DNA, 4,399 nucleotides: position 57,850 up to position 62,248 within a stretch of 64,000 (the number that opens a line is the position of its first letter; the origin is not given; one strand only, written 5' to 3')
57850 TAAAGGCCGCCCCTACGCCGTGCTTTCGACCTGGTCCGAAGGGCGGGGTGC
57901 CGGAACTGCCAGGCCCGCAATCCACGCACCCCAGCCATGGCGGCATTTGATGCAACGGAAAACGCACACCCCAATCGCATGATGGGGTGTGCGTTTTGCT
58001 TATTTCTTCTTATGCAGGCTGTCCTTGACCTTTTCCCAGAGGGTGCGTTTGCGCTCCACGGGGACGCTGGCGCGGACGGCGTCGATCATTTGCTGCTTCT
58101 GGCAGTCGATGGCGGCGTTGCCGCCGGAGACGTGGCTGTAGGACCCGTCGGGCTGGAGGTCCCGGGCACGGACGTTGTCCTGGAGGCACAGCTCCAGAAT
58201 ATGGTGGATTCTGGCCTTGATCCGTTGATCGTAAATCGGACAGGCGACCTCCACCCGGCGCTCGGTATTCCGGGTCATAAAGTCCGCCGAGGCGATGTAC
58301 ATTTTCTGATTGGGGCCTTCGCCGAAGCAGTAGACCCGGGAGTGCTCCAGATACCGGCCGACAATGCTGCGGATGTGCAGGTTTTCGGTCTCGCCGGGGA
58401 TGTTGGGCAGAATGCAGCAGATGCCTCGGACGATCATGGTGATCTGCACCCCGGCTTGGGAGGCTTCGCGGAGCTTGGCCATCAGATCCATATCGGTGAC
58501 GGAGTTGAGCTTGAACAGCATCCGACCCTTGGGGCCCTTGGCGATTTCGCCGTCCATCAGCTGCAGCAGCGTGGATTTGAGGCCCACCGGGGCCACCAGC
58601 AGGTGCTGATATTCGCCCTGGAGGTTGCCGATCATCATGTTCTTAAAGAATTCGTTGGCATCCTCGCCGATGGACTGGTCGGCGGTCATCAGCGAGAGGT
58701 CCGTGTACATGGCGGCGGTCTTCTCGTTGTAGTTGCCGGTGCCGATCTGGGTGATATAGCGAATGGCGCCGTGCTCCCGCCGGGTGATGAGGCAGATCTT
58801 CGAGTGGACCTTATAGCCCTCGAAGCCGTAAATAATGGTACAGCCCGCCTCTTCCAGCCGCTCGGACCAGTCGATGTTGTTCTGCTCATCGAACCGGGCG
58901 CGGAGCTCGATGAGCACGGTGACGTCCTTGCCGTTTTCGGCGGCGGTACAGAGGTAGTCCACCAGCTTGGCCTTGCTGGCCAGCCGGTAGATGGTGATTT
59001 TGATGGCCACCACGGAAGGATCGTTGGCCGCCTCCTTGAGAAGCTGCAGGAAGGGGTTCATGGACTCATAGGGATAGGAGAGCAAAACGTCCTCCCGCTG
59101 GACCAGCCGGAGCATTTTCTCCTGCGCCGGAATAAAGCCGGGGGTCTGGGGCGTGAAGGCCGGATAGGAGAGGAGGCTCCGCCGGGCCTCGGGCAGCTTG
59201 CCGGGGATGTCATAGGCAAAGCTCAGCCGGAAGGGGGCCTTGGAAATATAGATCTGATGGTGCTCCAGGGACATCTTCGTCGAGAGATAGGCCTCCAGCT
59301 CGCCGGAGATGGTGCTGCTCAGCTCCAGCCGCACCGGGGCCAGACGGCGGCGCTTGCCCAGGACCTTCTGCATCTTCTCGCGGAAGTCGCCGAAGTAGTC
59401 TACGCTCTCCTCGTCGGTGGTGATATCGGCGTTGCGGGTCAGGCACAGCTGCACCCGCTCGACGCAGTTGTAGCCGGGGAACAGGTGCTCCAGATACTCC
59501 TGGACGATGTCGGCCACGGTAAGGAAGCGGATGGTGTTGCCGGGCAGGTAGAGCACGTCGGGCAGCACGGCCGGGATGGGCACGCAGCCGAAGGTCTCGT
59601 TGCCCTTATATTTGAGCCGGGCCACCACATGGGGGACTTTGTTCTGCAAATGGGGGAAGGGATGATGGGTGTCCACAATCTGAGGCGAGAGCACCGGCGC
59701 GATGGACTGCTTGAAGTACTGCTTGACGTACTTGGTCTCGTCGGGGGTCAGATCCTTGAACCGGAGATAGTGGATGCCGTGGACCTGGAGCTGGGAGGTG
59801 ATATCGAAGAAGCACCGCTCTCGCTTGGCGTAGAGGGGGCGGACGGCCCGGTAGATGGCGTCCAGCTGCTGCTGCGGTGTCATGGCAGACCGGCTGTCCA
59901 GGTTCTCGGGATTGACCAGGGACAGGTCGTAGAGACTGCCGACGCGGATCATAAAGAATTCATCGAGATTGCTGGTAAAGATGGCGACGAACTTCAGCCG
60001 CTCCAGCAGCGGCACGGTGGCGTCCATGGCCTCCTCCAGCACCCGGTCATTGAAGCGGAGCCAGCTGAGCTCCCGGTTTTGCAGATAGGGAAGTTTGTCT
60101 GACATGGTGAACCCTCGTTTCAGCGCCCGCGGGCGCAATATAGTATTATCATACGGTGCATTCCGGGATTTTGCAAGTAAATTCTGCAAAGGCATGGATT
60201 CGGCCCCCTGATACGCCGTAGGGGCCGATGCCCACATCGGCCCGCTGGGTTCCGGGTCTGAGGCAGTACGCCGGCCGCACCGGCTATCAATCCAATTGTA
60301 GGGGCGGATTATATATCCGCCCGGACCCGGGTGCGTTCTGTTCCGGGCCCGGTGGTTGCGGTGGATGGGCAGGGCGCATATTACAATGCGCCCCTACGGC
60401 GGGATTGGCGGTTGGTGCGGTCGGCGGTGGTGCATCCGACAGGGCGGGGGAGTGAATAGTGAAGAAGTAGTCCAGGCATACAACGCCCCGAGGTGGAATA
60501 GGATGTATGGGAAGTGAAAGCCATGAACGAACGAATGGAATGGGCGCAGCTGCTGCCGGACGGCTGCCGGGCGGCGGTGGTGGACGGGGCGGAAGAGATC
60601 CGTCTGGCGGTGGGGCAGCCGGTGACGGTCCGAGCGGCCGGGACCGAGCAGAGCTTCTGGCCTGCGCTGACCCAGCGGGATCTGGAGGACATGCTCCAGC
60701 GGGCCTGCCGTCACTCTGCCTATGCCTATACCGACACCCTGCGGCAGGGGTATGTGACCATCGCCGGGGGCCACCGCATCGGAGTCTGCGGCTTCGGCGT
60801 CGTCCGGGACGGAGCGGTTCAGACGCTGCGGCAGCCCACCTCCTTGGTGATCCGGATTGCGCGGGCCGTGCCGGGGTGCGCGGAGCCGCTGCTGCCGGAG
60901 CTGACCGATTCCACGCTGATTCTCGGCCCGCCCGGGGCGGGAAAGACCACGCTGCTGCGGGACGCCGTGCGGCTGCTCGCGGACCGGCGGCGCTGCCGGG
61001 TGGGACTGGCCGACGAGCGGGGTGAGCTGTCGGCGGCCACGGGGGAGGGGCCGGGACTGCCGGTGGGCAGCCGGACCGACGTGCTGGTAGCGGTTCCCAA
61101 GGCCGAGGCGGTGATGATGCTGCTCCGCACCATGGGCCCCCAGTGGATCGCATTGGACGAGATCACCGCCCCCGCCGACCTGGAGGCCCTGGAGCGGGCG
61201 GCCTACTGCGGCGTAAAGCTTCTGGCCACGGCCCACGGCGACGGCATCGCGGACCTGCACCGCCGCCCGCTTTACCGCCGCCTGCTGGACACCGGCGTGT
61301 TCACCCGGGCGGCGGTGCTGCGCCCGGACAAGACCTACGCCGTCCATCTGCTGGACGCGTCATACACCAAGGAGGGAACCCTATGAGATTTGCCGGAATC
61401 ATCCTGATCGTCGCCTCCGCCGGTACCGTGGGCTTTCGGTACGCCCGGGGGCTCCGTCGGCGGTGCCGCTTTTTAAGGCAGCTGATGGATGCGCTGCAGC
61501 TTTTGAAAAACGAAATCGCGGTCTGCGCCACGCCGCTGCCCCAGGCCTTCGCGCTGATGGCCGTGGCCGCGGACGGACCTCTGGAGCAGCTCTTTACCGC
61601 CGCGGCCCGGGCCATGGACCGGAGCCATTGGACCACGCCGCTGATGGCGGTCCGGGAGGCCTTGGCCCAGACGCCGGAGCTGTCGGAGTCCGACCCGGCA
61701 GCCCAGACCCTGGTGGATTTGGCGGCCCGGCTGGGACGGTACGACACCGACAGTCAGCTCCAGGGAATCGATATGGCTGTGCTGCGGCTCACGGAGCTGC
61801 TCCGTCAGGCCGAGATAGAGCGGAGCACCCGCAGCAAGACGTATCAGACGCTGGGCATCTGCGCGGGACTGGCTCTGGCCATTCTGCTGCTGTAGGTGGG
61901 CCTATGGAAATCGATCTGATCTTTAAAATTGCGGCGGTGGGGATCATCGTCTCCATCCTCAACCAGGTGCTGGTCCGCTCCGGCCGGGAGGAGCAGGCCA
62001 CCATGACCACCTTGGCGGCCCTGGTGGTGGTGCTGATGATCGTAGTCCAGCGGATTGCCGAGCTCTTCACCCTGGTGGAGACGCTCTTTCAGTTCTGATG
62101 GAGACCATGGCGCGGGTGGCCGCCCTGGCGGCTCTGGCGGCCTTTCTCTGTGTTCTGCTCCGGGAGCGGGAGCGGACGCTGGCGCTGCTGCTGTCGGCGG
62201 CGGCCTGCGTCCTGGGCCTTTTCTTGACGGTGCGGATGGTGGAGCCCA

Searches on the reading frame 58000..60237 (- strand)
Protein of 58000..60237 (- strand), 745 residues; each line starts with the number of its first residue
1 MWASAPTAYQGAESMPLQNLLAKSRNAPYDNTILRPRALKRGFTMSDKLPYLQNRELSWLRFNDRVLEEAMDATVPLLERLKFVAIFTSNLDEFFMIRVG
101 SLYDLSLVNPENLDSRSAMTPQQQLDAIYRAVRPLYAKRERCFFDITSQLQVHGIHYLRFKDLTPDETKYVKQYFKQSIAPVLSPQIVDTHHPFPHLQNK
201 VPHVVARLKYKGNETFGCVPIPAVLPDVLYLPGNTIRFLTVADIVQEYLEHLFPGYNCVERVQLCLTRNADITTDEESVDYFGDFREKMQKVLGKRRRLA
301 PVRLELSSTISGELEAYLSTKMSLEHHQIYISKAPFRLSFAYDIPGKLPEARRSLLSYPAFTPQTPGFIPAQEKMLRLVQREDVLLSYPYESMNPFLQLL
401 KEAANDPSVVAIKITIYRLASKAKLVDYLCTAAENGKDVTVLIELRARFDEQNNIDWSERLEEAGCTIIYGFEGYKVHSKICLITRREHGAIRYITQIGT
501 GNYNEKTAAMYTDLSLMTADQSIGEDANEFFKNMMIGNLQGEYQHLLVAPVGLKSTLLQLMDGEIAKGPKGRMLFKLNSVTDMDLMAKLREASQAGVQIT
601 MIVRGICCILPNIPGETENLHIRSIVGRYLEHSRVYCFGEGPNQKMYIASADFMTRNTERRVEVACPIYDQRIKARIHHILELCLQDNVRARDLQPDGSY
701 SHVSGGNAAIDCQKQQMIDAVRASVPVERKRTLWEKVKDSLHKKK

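Call 102: search_protein_families(library=pfam, proteins=[window:58000-60237:-], max_evalue=0.01)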
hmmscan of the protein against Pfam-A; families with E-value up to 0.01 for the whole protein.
window:58000-60237:- (745 aa): 6 families
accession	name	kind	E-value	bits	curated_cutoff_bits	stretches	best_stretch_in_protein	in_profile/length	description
PF17941.7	PP_kinase_C_1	-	1.1e-67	227.2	25.7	1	375-534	2-161/167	Polyphosphate kinase C-terminal domain 1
PF13090.12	PP_kinase_C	-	3.1e-58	196.5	25.8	1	546-705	1-163/172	Polyphosphate kinase C-terminal domain 2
PF02503.22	PP_kinase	-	1.1e-46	159.3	31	1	167-343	2-182/183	Polyphosphate kinase middle domain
PF13089.11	PP_kinase_N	-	1.3e-35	122.3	23.8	1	53-157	2-106/107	Polyphosphate kinase N-terminal domain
PF13091.12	PLDc_2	-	3.3e-13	50.1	27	2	411-534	11-131/132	PLD-like domain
PF09565.16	RE_NgoFVII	-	0.00078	19.2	23.8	0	617-684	79-148/162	NgoFVII restriction endonuclease N-terminal PLD domain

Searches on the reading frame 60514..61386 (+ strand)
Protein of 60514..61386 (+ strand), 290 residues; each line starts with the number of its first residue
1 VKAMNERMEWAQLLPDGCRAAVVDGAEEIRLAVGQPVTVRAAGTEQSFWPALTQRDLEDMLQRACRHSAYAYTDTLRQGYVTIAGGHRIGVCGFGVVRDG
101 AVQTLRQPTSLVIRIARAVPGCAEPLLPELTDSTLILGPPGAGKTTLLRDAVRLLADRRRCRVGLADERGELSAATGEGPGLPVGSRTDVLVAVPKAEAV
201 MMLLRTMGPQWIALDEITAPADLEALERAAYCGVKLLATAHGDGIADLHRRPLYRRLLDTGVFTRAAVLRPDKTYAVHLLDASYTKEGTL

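Call 102: search_protein_families(library=pfam, proteins=[window:60514-61386:+], max_evalue=0.01)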
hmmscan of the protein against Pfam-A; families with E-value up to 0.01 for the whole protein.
window:60514-61386:+ (290 aa): 6 families
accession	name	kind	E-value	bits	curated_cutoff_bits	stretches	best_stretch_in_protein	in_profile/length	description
PF19568.5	Spore_III_AA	-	3.2e-62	210.8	27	1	27-273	30-290/306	Sporulation stage III, protein AA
PF25199.1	nSTAND_NTPase5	-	0.00023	21.5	34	1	131-197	41-105/145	Novel STAND NTPase 5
PF13555.12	AAA_29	-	0.0025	18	27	1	131-153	22-43/61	P-loop containing region of AAA domain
PF13191.12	AAA_16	-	0.0029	18.6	32.6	1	133-158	26-51/167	AAA ATPase domain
PF13401.12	AAA_22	-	0.0042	17.9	27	0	133-158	7-32/130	AAA domain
PF13604.12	AAA_30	-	0.0081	16.3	27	0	134-166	21-53/191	AAA domain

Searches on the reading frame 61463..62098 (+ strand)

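Call 102: search_protein_families(library=pfam, proteins=[window:61463-62098:+], max_evalue=0.01)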
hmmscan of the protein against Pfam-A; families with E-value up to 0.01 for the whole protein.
window:61463-62098:+ (211 aa): 1 family
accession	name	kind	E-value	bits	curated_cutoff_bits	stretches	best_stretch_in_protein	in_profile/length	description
PF06686.16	SpoIIIAC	-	7.6e-16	58.5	24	1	153-208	1-56/56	Stage III sporulation protein AC/AD protein family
